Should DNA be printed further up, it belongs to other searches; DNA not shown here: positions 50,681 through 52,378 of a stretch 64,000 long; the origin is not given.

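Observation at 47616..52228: Respiratory module: 8-heme membrane cytochrome, NrfC-like and NrfD-like subunits, convergent with an octaheme HAO-like cytochrome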

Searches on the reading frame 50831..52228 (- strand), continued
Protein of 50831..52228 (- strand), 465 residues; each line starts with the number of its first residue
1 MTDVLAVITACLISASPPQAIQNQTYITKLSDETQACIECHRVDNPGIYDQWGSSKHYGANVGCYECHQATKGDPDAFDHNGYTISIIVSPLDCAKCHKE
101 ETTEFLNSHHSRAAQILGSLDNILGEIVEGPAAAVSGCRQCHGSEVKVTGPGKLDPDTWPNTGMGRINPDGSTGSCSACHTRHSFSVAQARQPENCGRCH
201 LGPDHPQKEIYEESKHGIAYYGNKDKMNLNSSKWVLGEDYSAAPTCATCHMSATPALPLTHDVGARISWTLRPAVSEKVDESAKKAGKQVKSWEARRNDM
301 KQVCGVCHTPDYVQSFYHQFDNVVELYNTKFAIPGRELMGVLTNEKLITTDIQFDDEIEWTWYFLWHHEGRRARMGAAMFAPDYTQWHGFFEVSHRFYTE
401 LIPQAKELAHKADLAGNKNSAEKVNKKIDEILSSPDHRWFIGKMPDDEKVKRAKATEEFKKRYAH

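Call 7: find_homologous_proteins(query=window:50831-52228:-, max_evalue=0.00001)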
Query window:50831-52228:- (465 aa): 7999 proteins with E <= 0.00001 among 8000 candidates; the best 120 are listed.
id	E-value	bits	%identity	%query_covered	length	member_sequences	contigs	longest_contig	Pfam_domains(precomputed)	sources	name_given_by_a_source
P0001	5.1e-278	941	83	98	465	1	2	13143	PF13435.12,PF13447.12,PF14522.12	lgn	-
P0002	1.8e-276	936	85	95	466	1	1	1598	PF09699.16,PF14537.12,PF13435.12,PF13447.12,PF14522.12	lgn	-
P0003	9.8e-276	933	82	100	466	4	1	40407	PF13435.12,PF13447.12,PF14522.12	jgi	-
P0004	7.8e-275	930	82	100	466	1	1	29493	PF09699.16,PF13435.12,PF13447.12,PF14522.12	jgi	jgi:hypothetical protein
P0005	2.7e-262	889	79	100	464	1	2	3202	PF13435.12,PF13447.12,PF14522.12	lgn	-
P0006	6.9e-255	864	77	99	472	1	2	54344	PF14537.12,PF13435.12,PF13447.12,PF14522.12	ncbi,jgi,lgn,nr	ncbi:MAG: hydroxylamine oxidoreductase [Calditrichaeota bacterium]|nr:hydroxylamine oxidoreductase [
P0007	2.8e-254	862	77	95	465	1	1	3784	PF13435.12,PF13447.12,PF14522.12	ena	-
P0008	3.0e-254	862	75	100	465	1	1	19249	PF13435.12,PF13447.12,PF14522.12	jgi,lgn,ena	-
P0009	5.4e-248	842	73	100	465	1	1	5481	PF09699.16,PF13435.12,PF13447.12,PF14522.12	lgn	-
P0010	2.2e-243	826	76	96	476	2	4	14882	PF09699.16,PF13435.12,PF13447.12,PF14522.12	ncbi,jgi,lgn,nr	ncbi:MAG: hydroxylamine oxidoreductase [Calditrichaeota bacterium]|nr:hydroxylamine oxidoreductase [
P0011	4.6e-238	809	74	95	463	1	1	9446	PF13435.12,PF13447.12,PF14522.12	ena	-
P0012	2.7e-237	806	73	95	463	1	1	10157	PF14537.12,PF13435.12,PF13447.12,PF14522.12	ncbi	ncbi:multiheme c-type cytochrome [Calditrichota bacterium]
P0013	5.3e-221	753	66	100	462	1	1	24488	PF09699.16,PF14537.12,PF13435.12,PF13447.12,PF14522.12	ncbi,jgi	jgi:hypothetical protein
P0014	2.8e-218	744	66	99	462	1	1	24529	PF09699.16,PF14537.12,PF13435.12,PF13447.12,PF14522.12,PF22113.2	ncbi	-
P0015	4.7e-215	733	67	94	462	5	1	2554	PF09699.16,PF14537.12,PF13435.12,PF13447.12,PF14522.12,PF22113.2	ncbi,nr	ncbi:MAG: hydroxylamine oxidoreductase [Deltaproteobacteria bacterium]|nr:MAG: hydroxylamine oxidore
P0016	7.7e-215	732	64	100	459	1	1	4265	PF14537.12,PF13435.12,PF13447.12,PF14522.12,PF22113.2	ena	-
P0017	1.4e-214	731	67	98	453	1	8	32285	PF13435.12,PF13447.12,PF14522.12,PF22113.2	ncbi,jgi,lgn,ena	-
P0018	2.4e-213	727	64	99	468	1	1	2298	PF14537.12,PF13435.12,PF13447.12,PF14522.12,PF22113.2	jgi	jgi:formate-dependent nitrite reductase cytochrome c552 subunit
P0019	5.9e-213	726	65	100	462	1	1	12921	PF09699.16,PF14537.12,PF13435.12,PF13447.12,PF14522.12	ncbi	-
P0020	1.1e-210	719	65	94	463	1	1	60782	PF14537.12,PF13435.12,PF13447.12,PF14522.12,PF22113.2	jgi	jgi:hypothetical protein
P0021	2.2e-210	718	63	100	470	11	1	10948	PF09699.16,PF13435.12,PF13447.12,PF14522.12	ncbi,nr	ncbi:MAG: hydroxylamine oxidoreductase [candidate division Zixibacteria bacterium]|nr:hydroxylamine 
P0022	2.5e-210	717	63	99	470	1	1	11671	PF09699.16,PF14537.12,PF13435.12,PF13447.12,PF14522.12,PF22113.2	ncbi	-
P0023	5.4e-210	716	66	94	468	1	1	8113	PF09699.16,PF14537.12,PF13435.12,PF13447.12,PF14522.12,PF22113.2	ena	-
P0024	2.7e-209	714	65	96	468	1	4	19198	PF14537.12,PF13435.12,PF13447.12,PF14522.12,PF22113.2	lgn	-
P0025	1.0e-208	712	66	94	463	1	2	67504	PF09699.16,PF14537.12,PF13435.12,PF13447.12,PF14522.12,PF22113.2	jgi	-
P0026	1.2e-208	712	66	94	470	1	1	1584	PF13435.12,PF13447.12,PF14522.12,PF22113.2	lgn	-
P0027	2.0e-208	711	63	99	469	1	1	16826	PF09699.16,PF14537.12,PF13435.12,PF13447.12,PF14522.12,PF22113.2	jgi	-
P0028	2.6e-208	711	64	99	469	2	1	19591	PF09699.16,PF14537.12,PF13435.12,PF13447.12,PF14522.12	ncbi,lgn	ncbi:MAG: multiheme c-type cytochrome [Candidatus Zixiibacteriota bacterium]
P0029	3.4e-208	710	65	94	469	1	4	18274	PF09699.16,PF14537.12,PF13435.12,PF03264.20,PF13447.12,PF14522.12,PF22113.2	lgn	-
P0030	3.4e-208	710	63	99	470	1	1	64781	PF14537.12,PF13435.12,PF13447.12,PF14522.12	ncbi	ncbi:MAG: multiheme c-type cytochrome [Candidatus Zixiibacteriota bacterium]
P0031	6.0e-208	710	63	100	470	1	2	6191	PF09699.16,PF14537.12,PF13435.12,PF13447.12,PF14522.12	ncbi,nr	ncbi:MAG: hydroxylamine oxidoreductase [Candidatus Zixiibacteriota bacterium]|nr:MAG: hydroxylamine 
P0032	1.4e-207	708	62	100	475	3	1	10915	PF09699.16,PF14537.12,PF13435.12,PF13447.12,PF14522.12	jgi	jgi:hypothetical protein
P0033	1.5e-207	708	62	99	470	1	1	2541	PF09699.16,PF14537.12,PF13435.12,PF13447.12,PF14522.12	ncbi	-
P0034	2.6e-207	707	63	99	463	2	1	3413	PF14537.12,PF13435.12,PF13447.12,PF14522.12,PF22113.2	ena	-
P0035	3.7e-207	707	66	94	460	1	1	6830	PF09699.16,PF14537.12,PF13435.12,PF13447.12,PF14522.12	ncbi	-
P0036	6.3e-207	706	62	100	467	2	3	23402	PF09699.16,PF14537.12,PF13435.12,PF13447.12,PF14522.12,PF22113.2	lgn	-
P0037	7.5e-207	706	63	99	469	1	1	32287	PF09699.16,PF14537.12,PF13435.12,PF13447.12,PF14522.12,PF22113.2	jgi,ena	-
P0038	8.6e-207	706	65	94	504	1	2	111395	PF09699.16,PF14537.12,PF13435.12,PF13447.12,PF14522.12,PF22113.2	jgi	jgi:hypothetical protein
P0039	8.7e-207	706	64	95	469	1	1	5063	PF09699.16,PF14537.12,PF13435.12,PF13447.12,PF14522.12,PF22113.2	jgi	jgi:hydroxylamine dehydrogenase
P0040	2.6e-206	704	62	100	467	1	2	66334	PF14537.12,PF13435.12,PF13447.12,PF14522.12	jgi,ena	-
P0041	3.0e-206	704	65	94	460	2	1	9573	PF09699.16,PF14537.12,PF13435.12,PF13447.12,PF14522.12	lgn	-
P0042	4.1e-206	704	61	100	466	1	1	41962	PF14537.12,PF13435.12,PF13447.12,PF14522.12,PF22113.2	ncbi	-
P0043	4.2e-206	704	66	94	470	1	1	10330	PF14537.12,PF13435.12,PF13447.12,PF14522.12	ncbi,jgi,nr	ncbi:MAG: hydroxylamine oxidoreductase [FCB group bacterium]|nr:hydroxylamine oxidoreductase [FCB gr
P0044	9.4e-206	702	60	100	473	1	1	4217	PF09699.16,PF14537.12,PF13435.12,PF13447.12,PF14522.12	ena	-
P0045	9.6e-206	702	65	94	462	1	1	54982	PF14537.12,PF13435.12,PF13447.12,PF14522.12,PF22113.2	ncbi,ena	-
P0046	1.0e-205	702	66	93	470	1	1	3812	PF14537.12,PF13435.12,PF13447.12,PF14522.12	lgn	-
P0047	1.2e-205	702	63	98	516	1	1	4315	PF09699.16,PF14537.12,PF13435.12,PF13447.12,PF14522.12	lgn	-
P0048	2.1e-205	701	65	94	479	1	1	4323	PF13435.12,PF13447.12,PF14522.12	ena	-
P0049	2.9e-205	701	65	94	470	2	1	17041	PF14537.12,PF13435.12,PF13447.12,PF14522.12,PF22113.2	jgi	-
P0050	4.2e-205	700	62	99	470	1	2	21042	PF14537.12,PF13435.12,PF13447.12,PF14522.12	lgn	-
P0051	4.5e-205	700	62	99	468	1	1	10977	PF09699.16,PF14537.12,PF13435.12,PF13447.12,PF14522.12,PF22113.2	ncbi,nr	ncbi:MAG: multiheme c-type cytochrome [bacterium]|nr:multiheme c-type cytochrome [bacterium]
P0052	5.5e-205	700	64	95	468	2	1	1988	PF09699.16,PF14537.12,PF13435.12,PF13447.12,PF14522.12,PF22113.2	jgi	-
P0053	6.0e-205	700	65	93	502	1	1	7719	PF09699.16,PF14537.12,PF13435.12,PF13447.12,PF14522.12,PF22113.2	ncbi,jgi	-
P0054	6.2e-205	700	63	99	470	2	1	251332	PF14537.12,PF13435.12,PF13447.12,PF14522.12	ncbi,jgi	-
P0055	7.2e-205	699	66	94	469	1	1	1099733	PF14537.12,PF13435.12,PF13447.12,PF14522.12,PF22113.2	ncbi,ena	-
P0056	8.2e-205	699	65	94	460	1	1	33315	PF14537.12,PF13435.12,PF13447.12,PF14522.12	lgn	-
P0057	9.4e-205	699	64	94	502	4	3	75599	PF09699.16,PF14537.12,PF13435.12,PF13447.12,PF14522.12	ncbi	-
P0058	1.2e-204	699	62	99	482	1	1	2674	PF09699.16,PF14537.12,PF13435.12,PF13447.12,PF14522.12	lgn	-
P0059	1.2e-204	699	61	99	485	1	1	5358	PF09699.16,PF14537.12,PF13435.12,PF13447.12,PF14522.12,PF22113.2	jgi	jgi:formate-dependent nitrite reductase cytochrome c552 subunit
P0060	1.6e-204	698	62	98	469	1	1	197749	PF09699.16,PF14537.12,PF13435.12,PF13447.12,PF14522.12,PF22113.2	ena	-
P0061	1.7e-204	698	66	93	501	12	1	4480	PF09699.16,PF14537.12,PF13435.12,PF13447.12,PF14522.12,PF22113.2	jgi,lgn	jgi:hypothetical protein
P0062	2.1e-204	698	63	97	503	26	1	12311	PF09699.16,PF14537.12,PF13435.12,PF13447.12,PF14522.12,PF22113.2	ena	-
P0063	2.2e-204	698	63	99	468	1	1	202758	PF09699.16,PF14537.12,PF13435.12,PF13447.12,PF14522.12,PF22113.2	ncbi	-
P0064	2.8e-204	698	62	99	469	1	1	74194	PF09699.16,PF14537.12,PF13435.12,PF13447.12,PF14522.12,PF22113.2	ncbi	ncbi:MAG: multiheme c-type cytochrome [Candidatus Zixiibacteriota bacterium]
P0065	2.8e-204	698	61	99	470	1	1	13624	PF09699.16,PF14537.12,PF13435.12,PF13447.12,PF14522.12,PF22113.2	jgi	-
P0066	2.9e-204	697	63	95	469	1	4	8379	PF09699.16,PF14537.12,PF13435.12,PF13447.12,PF14522.12,PF22113.2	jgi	jgi:hydroxylamine dehydrogenase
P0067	3.1e-204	697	65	94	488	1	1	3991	PF13435.12,PF13447.12,PF14522.12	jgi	jgi:hydroxylamine dehydrogenase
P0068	6.8e-204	696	62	99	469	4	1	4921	PF09699.16,PF14537.12,PF13435.12,PF13447.12,PF14522.12,PF22113.2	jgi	-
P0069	8.5e-204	696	64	94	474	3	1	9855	PF13435.12,PF13447.12,PF14522.12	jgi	-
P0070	8.6e-204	696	65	93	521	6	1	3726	PF09699.16,PF14537.12,PF13435.12,PF13447.12,PF14522.12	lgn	-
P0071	9.6e-204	696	64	93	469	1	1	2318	PF09699.16,PF14537.12,PF13435.12,PF13447.12,PF14522.12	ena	-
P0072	1.1e-203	696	61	99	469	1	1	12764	PF09699.16,PF14537.12,PF13435.12,PF13447.12,PF14522.12,PF22113.2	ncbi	-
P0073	1.3e-203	695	63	94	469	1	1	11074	PF09699.16,PF14537.12,PF13435.12,PF13447.12,PF14522.12,PF22113.2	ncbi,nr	ncbi:MAG: multiheme c-type cytochrome [candidate division Zixibacteria bacterium]|nr:multiheme c-typ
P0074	1.4e-203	695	65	93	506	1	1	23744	PF09699.16,PF14537.12,PF13435.12,PF13447.12,PF14522.12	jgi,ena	-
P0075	1.4e-203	695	65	94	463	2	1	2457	PF13435.12,PF13447.12,PF14522.12,PF22113.2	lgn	-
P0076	1.5e-203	695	65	94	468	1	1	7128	PF09699.16,PF14537.12,PF13435.12,PF13447.12,PF14522.12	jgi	jgi:hypothetical protein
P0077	1.5e-203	695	64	94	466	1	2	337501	PF09699.16,PF14537.12,PF13435.12,PF13447.12,PF14522.12,PF22113.2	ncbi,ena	-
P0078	2.1e-203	695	61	99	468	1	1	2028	PF09699.16,PF14537.12,PF13435.12,PF13447.12,PF14522.12,PF22113.2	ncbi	-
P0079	2.2e-203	695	63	95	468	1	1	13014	PF09699.16,PF14537.12,PF13435.12,PF13447.12,PF14522.12,PF22113.2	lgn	-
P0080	2.2e-203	695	62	98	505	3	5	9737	PF09699.16,PF14537.12,PF13435.12,PF13447.12,PF14522.12,PF22113.2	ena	-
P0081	2.4e-203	694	61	99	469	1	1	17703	PF14537.12,PF13435.12,PF13447.12,PF14522.12,PF22113.2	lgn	-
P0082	2.6e-203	694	64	93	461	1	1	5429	PF14537.12,PF13435.12,PF13447.12,PF14522.12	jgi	jgi:formate-dependent nitrite reductase cytochrome c552 subunit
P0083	3.0e-203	694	61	100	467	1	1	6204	PF09699.16,PF14537.12,PF13435.12,PF13447.12,PF14522.12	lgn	-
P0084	3.5e-203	694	62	99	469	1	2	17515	PF09699.16,PF14537.12,PF13435.12,PF13447.12,PF14522.12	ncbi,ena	ncbi:MAG: multiheme c-type cytochrome [Candidatus Zixiibacteriota bacterium]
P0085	3.6e-203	694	60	99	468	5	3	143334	PF14537.12,PF13435.12,PF13447.12,PF14522.12,PF22113.2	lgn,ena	-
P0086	4.2e-203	694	62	100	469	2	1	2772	PF09699.16,PF14537.12,PF13435.12,PF13447.12,PF14522.12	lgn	-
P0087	4.9e-203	693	64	94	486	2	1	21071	PF09699.16,PF14537.12,PF13435.12,PF13447.12,PF14522.12,PF22113.2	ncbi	-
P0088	5.6e-203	693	61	96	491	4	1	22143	PF09699.16,PF14537.12,PF13435.12,PF13447.12,PF14522.12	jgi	jgi:hypothetical protein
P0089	7.3e-203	693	61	100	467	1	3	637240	PF09699.16,PF14537.12,PF13435.12,PF13447.12,PF14522.12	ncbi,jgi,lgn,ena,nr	ncbi:MAG: multiheme c-type cytochrome [candidate division Zixibacteria bacterium]|nr:multiheme c-typ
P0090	1.1e-202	692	61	99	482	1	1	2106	PF14537.12,PF13435.12,PF13447.12,PF14522.12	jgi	jgi:hydroxylamine dehydrogenase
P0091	1.1e-202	692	65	94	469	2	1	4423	PF09699.16,PF13435.12,PF13447.12,PF14522.12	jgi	jgi:hydroxylamine dehydrogenase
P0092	1.5e-202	692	64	94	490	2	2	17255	PF09699.16,PF14537.12,PF13435.12,PF13447.12,PF14522.12,PF22113.2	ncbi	-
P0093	1.8e-202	692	62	99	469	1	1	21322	PF09699.16,PF14537.12,PF13435.12,PF13447.12,PF14522.12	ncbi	-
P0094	1.9e-202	691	65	94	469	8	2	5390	PF09699.16,PF14537.12,PF13435.12,PF13447.12,PF14522.12,PF22113.2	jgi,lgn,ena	-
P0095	1.9e-202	691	62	97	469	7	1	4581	PF09699.16,PF14537.12,PF13435.12,PF13447.12,PF14522.12,PF22113.2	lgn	-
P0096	2.4e-202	691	63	97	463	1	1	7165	PF14537.12,PF13435.12,PF13447.12,PF14522.12,PF22113.2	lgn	-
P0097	2.6e-202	691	62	99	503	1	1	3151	PF09699.16,PF14537.12,PF13435.12,PF13447.12,PF14522.12,PF22113.2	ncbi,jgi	-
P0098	2.6e-202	691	62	99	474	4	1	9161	PF09699.16,PF14537.12,PF13435.12,PF13447.12,PF14522.12,PF22113.2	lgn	-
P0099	2.7e-202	691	61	100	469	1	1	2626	PF09699.16,PF14537.12,PF13435.12,PF13447.12,PF14522.12,PF22113.2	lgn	-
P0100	3.1e-202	691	63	94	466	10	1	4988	PF14537.12,PF13435.12,PF13447.12,PF14522.12,PF22113.2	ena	-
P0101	3.4e-202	691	65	93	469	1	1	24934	PF09699.16,PF14537.12,PF13435.12,PF03264.20,PF13447.12,PF14522.12,PF22113.2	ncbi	-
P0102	4.4e-202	690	61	99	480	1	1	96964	PF09699.16,PF13435.12,PF13447.12,PF14522.12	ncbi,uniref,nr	ncbi:hydroxylamine oxidoreductase [Neiella marina]|uniref:Hydroxylamine oxidoreductase n=1 Tax=Neiel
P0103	4.8e-202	690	64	94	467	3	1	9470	PF14537.12,PF13435.12,PF13447.12,PF14522.12,PF22113.2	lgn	-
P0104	5.7e-202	690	64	93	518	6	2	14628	PF09699.16,PF14537.12,PF13435.12,PF13447.12,PF14522.12,PF22113.2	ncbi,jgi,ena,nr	ncbi:MAG TPA: multiheme c-type cytochrome [Methylococcaceae bacterium]|nr:multiheme c-type cytochrom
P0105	6.0e-202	690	61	99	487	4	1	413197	PF09699.16,PF13435.12,PF13447.12,PF14522.12,PF22113.2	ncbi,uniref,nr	ncbi:multiheme c-type cytochrome [Corallincola spongiicola]|uniref:Hydroxylamine oxidoreductase n=1 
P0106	6.4e-202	690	63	96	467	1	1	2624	PF14537.12,PF13435.12,PF03264.20,PF13447.12,PF14522.12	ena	-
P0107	6.4e-202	690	62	98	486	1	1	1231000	PF09699.16,PF14537.12,PF13435.12,PF13447.12,PF14522.12,PF22113.2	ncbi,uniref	ncbi:multiheme c-type cytochrome [Aestuariirhabdus sp. LZHN29]|uniref:multiheme c-type cytochrome n=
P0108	1.1e-201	689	64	94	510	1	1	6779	PF09699.16,PF14537.12,PF13435.12,PF13447.12,PF14522.12,PF22113.2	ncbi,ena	-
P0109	1.5e-201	688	61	99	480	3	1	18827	PF09699.16,PF14537.12,PF13435.12,PF13447.12,PF14522.12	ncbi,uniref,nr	ncbi:hydroxylamine oxidoreductase [Neiella sp. HB171785]|uniref:Hydroxylamine oxidoreductase n=1 Tax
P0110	1.7e-201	688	61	100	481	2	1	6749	PF09699.16,PF14537.12,PF13435.12,PF13447.12,PF14522.12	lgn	-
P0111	1.8e-201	688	63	94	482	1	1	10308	PF14537.12,PF13435.12,PF13447.12,PF14522.12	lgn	-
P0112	2.0e-201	688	62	99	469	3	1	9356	PF09699.16,PF14537.12,PF13435.12,PF13447.12,PF14522.12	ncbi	-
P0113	2.1e-201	688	60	99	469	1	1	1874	PF14537.12,PF13435.12,PF13447.12,PF14522.12,PF22113.2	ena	-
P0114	2.2e-201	688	61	99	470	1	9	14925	PF09699.16,PF14537.12,PF13435.12,PF13447.12,PF14522.12,PF22113.2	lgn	-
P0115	3.4e-201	687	61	99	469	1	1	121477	PF09699.16,PF14537.12,PF13435.12,PF13447.12,PF14522.12,PF22113.2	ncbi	-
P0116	3.9e-201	687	61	99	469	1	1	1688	PF09699.16,PF14537.12,PF13435.12,PF13447.12,PF14522.12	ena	-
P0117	5.3e-201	687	61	99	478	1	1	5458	PF09699.16,PF14537.12,PF13435.12,PF03264.20,PF13447.12,PF14522.12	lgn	-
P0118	7.3e-201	686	60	99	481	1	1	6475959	PF09699.16,PF14537.12,PF13435.12,PF13447.12,PF14522.12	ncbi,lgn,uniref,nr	ncbi:multiheme c-type cytochrome [Gynuella sunshinyii]|uniref:Cytochrome c-552/4 domain-containing p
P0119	7.6e-201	686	61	99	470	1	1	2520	PF09699.16,PF14537.12,PF13435.12,PF13447.12,PF14522.12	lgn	-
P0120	1.3e-200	685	63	94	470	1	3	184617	PF09699.16,PF14537.12,PF13435.12,PF13447.12,PF14522.12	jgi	jgi:hypothetical protein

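Call 9: find_encoding_contigs(protein=P0003, flank=8000, max_places=3)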
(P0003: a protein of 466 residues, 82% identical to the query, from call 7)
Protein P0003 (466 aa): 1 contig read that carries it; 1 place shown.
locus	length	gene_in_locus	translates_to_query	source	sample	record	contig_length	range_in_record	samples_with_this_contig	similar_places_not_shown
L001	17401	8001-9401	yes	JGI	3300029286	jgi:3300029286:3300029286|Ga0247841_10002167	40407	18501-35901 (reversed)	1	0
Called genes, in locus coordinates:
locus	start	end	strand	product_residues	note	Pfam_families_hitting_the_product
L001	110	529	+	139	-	PF01951:Archease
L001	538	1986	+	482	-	PF01139:RtcB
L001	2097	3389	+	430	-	PF01594:AI-2E_transport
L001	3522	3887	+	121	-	PF00072:Response_reg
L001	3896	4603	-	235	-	PF00912:Transgly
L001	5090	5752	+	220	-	PF01325:Fe_dep_repress, PF01978:TrmB (weak), PF12802:MarR_2 (weak), PF01047:MarR, PF02742:Fe_dep_repr_C, PF04023:FeoA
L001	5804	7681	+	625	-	PF01566:Nramp, PF00582:Usp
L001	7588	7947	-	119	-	-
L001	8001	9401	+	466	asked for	PF13435:Cytochrome_C554 (faint), PF14522:Cytochrome_C7 (faint), PF13447:Multi-haem_cyto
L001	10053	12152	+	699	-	PF00009:GTP_EFTU, PF22042:EF-G_D2, PF03144:GTP_EFTU_D2, PF14492:EFG_III, PF03764:EFG_IV, PF00679:EFG_C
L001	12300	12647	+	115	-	PF01230:HIT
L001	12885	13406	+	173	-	PF01661:Macro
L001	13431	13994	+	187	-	PF05683:Fumerase_C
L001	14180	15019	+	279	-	PF01261:AP_endonuc_2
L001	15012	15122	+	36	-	-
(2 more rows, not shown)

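Call 10: find_encoding_contigs(protein=P0006, flank=8000, max_places=3)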
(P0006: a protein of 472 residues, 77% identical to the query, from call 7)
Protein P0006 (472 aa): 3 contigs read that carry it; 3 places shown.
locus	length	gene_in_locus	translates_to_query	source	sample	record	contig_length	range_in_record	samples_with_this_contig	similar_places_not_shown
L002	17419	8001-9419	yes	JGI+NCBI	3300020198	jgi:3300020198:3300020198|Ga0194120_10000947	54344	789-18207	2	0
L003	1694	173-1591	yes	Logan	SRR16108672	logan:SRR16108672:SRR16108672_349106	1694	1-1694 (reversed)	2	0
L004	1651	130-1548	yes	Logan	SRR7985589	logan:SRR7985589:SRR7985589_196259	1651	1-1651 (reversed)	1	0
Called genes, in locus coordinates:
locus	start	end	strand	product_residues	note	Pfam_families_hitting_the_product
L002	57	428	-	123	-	PF09685:MamF_MmsF (weak)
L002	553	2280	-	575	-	PF00587:tRNA-synt_2b, PF04073:tRNA_edit, PF03129:HGTP_anticodon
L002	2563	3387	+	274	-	PF01555:N6_N4_Mtase, PF13649:Methyltransf_25 (faint)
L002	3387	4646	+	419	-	PF00330:Aconitase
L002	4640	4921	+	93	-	PF00708:Acylphosphatase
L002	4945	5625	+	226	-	PF00702:Hydrolase, PF12710:HAD, PF13419:HAD_2, PF13242:Hydrolase_like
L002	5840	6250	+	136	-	PF01894:YjbQ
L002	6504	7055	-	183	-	-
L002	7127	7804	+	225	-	PF02308:MgtC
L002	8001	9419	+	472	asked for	PF13435:Cytochrome_C554 (faint), PF14522:Cytochrome_C7 (faint), PF14537:Cytochrom_c3_2 (faint), PF13447:Multi-haem_cyto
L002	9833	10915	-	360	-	PF06071:YchF-GTPase_C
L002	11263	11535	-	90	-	PF00216:Bac_DNA_binding, PF18291:HU-HIG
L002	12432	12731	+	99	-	-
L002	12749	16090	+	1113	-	-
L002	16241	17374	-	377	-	PF01106:NifU, PF00142:Fer4_NifH (faint), PF01656:CbiA, PF09140:MipZ (weak), PF10609:ParA, PF13614:AAA_31 (weak)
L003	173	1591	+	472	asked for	PF13435:Cytochrome_C554 (faint), PF14522:Cytochrome_C7 (faint), PF14537:Cytochrom_c3_2 (faint), PF13447:Multi-haem_cyto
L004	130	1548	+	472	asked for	PF13435:Cytochrome_C554 (faint), PF14522:Cytochrome_C7 (faint), PF14537:Cytochrom_c3_2 (faint), PF13447:Multi-haem_cyto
